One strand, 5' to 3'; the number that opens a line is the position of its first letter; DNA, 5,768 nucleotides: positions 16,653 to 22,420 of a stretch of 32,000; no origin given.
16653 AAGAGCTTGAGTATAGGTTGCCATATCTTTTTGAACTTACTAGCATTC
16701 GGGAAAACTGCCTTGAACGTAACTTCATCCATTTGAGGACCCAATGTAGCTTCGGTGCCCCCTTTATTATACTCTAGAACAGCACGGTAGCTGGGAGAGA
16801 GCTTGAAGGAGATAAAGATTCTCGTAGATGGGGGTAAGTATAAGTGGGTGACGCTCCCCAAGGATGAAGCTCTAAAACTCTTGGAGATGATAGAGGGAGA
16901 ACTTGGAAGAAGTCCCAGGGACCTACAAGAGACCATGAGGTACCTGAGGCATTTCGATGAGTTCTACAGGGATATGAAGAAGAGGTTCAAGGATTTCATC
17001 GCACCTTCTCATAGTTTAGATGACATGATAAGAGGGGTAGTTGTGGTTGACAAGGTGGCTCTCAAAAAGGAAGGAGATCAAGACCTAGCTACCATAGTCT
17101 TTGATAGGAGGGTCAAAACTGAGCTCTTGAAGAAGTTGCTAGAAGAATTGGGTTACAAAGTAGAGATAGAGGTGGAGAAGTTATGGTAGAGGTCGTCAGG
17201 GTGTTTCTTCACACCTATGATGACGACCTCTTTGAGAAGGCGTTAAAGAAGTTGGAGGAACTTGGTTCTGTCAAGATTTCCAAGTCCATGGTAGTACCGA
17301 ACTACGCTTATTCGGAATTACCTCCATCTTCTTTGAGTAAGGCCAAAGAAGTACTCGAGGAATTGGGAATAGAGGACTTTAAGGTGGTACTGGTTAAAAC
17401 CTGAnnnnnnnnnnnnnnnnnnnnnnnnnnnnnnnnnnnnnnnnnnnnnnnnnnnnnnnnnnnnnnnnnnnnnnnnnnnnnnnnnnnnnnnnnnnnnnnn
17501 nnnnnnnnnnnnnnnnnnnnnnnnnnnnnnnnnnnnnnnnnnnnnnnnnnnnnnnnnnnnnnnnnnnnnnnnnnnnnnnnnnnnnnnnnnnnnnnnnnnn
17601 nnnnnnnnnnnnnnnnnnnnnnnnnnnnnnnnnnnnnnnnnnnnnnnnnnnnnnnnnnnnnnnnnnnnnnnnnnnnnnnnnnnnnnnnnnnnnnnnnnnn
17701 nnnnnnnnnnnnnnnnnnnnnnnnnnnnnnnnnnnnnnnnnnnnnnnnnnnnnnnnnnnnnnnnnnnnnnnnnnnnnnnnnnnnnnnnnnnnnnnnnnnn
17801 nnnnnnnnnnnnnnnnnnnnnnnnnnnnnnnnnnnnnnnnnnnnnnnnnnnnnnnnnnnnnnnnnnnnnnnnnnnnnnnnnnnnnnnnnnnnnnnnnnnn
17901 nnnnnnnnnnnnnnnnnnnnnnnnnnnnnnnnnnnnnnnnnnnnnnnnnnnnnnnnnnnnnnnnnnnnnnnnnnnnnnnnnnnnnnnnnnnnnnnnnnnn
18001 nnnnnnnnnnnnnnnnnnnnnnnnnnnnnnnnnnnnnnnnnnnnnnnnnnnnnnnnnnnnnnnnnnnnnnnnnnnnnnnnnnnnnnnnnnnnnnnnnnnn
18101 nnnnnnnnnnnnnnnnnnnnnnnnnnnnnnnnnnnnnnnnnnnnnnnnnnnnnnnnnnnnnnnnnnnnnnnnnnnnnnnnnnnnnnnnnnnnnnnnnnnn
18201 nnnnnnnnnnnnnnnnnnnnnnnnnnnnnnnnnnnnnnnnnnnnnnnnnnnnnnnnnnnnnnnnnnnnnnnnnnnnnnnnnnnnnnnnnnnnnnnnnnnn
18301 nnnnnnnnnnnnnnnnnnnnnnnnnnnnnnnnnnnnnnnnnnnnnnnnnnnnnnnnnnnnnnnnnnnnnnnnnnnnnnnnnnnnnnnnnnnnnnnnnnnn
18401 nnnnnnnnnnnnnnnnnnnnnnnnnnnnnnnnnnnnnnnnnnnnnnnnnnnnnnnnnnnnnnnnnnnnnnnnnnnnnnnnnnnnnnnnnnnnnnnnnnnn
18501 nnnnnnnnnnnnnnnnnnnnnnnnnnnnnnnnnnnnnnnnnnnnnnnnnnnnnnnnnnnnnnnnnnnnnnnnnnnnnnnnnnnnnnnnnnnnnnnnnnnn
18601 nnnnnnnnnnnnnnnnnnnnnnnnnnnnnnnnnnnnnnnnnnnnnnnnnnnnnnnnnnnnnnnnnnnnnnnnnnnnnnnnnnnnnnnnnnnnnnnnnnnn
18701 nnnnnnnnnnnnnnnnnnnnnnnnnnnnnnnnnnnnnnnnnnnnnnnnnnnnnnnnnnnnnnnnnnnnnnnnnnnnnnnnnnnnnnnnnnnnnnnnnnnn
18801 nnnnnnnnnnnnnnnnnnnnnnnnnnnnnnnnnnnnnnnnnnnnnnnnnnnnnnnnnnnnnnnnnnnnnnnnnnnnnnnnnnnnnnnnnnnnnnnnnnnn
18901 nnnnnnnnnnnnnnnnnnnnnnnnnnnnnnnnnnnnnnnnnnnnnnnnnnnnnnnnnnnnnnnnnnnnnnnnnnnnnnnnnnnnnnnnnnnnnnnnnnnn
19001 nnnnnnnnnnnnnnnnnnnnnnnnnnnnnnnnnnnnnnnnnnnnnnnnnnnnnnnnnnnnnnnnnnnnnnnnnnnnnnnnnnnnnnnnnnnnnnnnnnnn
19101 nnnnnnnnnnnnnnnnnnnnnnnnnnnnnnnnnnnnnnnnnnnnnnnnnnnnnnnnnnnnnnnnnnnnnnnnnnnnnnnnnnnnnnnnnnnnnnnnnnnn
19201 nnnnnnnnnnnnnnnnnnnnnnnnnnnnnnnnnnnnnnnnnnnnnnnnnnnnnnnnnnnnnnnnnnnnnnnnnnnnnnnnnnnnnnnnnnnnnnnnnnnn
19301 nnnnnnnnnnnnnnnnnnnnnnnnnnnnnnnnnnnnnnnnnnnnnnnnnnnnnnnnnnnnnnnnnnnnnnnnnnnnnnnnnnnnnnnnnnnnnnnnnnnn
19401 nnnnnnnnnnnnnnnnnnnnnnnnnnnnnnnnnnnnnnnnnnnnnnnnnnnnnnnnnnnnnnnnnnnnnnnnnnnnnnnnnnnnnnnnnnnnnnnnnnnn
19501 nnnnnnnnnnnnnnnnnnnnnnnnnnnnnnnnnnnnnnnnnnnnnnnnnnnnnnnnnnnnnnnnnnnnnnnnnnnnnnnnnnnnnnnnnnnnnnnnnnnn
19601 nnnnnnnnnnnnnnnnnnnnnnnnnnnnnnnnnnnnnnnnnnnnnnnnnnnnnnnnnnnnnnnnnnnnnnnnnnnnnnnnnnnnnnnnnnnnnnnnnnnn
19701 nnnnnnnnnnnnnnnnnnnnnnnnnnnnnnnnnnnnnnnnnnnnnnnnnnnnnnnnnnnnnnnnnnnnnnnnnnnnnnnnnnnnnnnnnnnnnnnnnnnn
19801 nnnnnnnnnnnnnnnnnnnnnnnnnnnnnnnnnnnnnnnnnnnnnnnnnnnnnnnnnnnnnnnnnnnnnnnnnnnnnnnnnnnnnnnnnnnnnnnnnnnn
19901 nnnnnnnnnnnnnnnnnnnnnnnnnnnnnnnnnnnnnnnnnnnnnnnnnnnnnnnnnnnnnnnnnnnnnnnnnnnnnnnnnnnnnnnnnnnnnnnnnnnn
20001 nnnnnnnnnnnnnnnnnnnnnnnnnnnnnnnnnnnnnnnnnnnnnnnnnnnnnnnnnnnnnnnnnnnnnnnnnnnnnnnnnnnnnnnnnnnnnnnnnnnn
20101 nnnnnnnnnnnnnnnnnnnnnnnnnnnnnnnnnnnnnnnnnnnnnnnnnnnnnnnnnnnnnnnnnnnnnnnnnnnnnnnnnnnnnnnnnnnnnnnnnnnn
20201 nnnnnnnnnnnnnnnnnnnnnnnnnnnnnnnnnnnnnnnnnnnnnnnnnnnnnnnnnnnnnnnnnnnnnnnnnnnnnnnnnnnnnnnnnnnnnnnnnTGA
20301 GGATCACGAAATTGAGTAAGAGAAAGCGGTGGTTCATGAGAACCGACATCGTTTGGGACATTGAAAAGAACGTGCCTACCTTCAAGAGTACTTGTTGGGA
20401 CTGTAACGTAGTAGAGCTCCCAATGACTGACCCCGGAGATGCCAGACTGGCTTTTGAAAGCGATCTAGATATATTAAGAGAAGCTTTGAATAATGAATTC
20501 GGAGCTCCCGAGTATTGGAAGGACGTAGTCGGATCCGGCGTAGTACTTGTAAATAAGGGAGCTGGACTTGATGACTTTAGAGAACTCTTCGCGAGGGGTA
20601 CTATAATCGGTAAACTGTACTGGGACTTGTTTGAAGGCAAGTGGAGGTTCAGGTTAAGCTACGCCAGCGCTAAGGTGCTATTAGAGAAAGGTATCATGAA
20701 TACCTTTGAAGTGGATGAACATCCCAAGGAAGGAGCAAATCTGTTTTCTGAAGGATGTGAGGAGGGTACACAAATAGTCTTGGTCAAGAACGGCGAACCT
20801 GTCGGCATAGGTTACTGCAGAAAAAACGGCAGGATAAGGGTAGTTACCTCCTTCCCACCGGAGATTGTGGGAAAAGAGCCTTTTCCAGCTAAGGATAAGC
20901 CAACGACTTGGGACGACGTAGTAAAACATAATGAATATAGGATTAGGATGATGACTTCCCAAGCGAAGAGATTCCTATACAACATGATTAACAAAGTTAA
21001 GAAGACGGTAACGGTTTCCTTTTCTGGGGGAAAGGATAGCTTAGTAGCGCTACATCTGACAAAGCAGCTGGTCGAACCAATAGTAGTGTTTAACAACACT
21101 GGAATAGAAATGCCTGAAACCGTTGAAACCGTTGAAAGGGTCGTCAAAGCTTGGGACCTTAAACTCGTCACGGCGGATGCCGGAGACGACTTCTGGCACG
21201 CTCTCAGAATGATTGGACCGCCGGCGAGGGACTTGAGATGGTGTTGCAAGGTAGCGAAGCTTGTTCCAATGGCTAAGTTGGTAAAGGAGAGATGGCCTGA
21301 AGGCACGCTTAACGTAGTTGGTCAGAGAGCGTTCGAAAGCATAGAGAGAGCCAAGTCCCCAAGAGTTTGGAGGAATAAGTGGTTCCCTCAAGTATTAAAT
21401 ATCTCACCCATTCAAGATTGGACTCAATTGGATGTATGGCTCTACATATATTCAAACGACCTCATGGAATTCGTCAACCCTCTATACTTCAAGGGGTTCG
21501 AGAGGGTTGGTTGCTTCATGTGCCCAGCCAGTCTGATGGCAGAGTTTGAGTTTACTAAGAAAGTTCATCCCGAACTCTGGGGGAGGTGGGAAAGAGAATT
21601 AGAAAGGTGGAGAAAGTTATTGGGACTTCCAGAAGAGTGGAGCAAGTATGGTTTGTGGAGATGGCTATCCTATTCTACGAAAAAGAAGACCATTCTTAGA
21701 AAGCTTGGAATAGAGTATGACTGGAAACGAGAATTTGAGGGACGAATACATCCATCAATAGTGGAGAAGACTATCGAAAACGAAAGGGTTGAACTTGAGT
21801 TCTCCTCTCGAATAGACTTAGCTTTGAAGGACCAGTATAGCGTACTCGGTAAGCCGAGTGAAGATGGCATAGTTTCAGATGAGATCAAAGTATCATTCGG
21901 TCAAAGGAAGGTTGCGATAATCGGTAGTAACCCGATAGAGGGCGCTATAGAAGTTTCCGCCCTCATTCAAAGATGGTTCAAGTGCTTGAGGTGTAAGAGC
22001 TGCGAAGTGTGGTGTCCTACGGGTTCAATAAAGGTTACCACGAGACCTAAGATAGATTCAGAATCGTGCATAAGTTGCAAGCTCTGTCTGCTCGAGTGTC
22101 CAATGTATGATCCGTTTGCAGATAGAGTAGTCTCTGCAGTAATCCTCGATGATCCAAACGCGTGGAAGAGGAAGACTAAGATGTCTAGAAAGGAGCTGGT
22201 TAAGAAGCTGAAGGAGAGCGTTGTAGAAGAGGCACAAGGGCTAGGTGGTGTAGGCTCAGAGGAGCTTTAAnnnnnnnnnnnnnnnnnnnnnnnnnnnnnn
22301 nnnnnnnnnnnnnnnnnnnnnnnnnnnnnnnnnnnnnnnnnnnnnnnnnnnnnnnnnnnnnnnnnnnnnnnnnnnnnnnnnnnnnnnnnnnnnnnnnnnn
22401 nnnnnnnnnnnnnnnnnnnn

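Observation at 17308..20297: Translationally coupled polytopic membrane protein plus membrane-anchored HerA/VirB4-type ATPase: Ced/Ted-like DNA translocation pair without a visible pilin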

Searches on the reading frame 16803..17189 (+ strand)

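Call 14: search_protein_families(library=pfam, proteins=[window:16803-17189:+], max_evalue=0.001)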
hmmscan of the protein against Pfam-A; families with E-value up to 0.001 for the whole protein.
window:16803-17189:+ (128 aa): 0 families

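Call 65: search_protein_families(library=ncbifam, proteins=[window:16803-17189:+], max_evalue=0.01)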
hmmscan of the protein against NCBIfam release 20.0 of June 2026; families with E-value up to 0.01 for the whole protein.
window:16803-17189:+ (128 aa): 1 family
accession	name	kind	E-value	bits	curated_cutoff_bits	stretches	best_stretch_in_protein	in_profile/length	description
TIGR04074.1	bacter_Hen1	equivalog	0.0012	17.4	340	0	8-64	187-241/462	3' terminal RNA ribose 2'-O-methyltransferase Hen1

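Call 94: search_protein_families(library=padloc, proteins=[window:16803-17189:+], max_evalue=0.01)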
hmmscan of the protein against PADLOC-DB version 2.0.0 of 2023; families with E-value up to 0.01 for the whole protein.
window:16803-17189:+ (128 aa): 0 families

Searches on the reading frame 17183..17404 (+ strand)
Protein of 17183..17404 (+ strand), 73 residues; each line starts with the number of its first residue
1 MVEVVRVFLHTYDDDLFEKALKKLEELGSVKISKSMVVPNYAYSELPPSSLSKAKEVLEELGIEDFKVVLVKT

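Call 14: search_protein_families(library=pfam, proteins=[window:17183-17404:+], max_evalue=0.001)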
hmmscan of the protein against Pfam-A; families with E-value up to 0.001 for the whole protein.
window:17183-17404:+ (73 aa): 0 families

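Call 65: search_protein_families(library=ncbifam, proteins=[window:17183-17404:+], max_evalue=0.01)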
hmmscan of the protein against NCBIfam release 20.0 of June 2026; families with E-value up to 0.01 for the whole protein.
window:17183-17404:+ (73 aa): 0 families

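Call 94: search_protein_families(library=padloc, proteins=[window:17183-17404:+], max_evalue=0.01)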
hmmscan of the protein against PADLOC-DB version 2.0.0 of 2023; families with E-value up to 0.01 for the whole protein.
window:17183-17404:+ (73 aa): 0 families

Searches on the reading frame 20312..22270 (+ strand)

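Call 14: search_protein_families(library=pfam, proteins=[window:20312-22270:+], max_evalue=0.001)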
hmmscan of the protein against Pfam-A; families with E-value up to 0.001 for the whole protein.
window:20312-22270:+ (652 aa): 9 families
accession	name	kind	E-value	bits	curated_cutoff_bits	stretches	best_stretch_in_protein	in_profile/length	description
PF01507.26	PAPS_reduct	-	3.9e-44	151.2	22.5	1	233-406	2-174/175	Phosphoadenosine phosphosulfate reductase domain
PF13183.11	Fer4_8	-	2.7e-07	31.5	27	0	584-607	3-26/68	4Fe-4S dicluster domain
PF12797.12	Fer4_2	-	5e-07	29.7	24.5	1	578-597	2-21/22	4Fe-4S binding domain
PF13534.11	Fer4_17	-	1.5e-06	29.1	22.2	0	553-571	41-59/61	4Fe-4S dicluster domain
PF00037.32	Fer4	-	1e-05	25.6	21.1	0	579-597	1-19/24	4Fe-4S binding domain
PF14697.11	Fer4_21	-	1.9e-05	25.2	35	1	557-600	7-55/59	4Fe-4S dicluster domain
PF12838.12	Fer4_7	-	7.1e-05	23.6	27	1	557-597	1-49/52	4Fe-4S dicluster domain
PF13237.11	Fer4_10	-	0.00038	20.8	25.5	0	557-597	8-53/53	4Fe-4S dicluster domain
PF13187.11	Fer4_9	-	0.00079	19.8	27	1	557-598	1-49/52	4Fe-4S dicluster domain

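Call 65: search_protein_families(library=ncbifam, proteins=[window:20312-22270:+], max_evalue=0.01)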
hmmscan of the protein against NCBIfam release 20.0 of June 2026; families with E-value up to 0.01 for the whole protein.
window:20312-22270:+ (652 aa): 41 families (the best 25 are shown)
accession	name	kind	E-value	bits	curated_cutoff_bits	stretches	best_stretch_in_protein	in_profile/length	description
NF010367.0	PRK13795.1-2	equivalog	9.2e-128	427.2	456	1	11-598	10-581/584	hypothetical protein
NF010369.0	PRK13795.1-4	equivalog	3.4e-124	415.4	1086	1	9-598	10-621/633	hypothetical protein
NF010368.0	PRK13795.1-3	equivalog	6.1e-104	348.5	588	1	11-598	10-629/635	hypothetical protein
NF010366.0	PRK13795.1-1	equivalog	9.6e-100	334.6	745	2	11-472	36-511/667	hypothetical protein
NF006327.0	PRK08557.1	equivalog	4.3e-63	213.5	366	1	43-467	5-412/415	hypothetical protein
NF006351.0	PRK08576.1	equivalog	2.1e-37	128.8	290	1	196-413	203-410/436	hypothetical protein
NF002537.0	PRK02090.1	equivalog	1.6e-22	80.3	154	1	207-410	17-218/244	phosphoadenylyl-sulfate reductase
TIGR02055.1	APS_reductase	subfamily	1.7e-17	63.9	235.3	1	244-409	8-172/194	adenylylsulfate reductase, thioredoxin dependent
TIGR00434.1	cysH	subfamily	4.5e-14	52.9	165.1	1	230-410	13-193/214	phosophoadenylyl-sulfate reductase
NF003587.0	PRK05253.1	subfamily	1.2e-11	44.5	195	2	216-349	14-146/301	sulfate adenylyltransferase subunit CysD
TIGR02057.1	PAPS_reductase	equivalog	8e-08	32.5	254.2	1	213-402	8-196/224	phosphoadenosine phosphosulfate reductase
NF005316.0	PRK06850.1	equivalog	6.4e-07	28.5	536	1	284-382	104-214/505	hypothetical protein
NF058577.1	FdxA_fam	equivalog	1.5e-06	28.3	65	1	557-598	8-50/52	4Fe-4S ferredoxin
TIGR03183.1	DNA_S_dndC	equivalog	1.7e-06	27.2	290.4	1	284-382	88-200/447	DNA phosphorothioation system sulfurtransferase DndC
TIGR02039.1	CysD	subfamily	3.4e-06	26.9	396.6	1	214-294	4-88/294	sulfate adenylyltransferase, small subunit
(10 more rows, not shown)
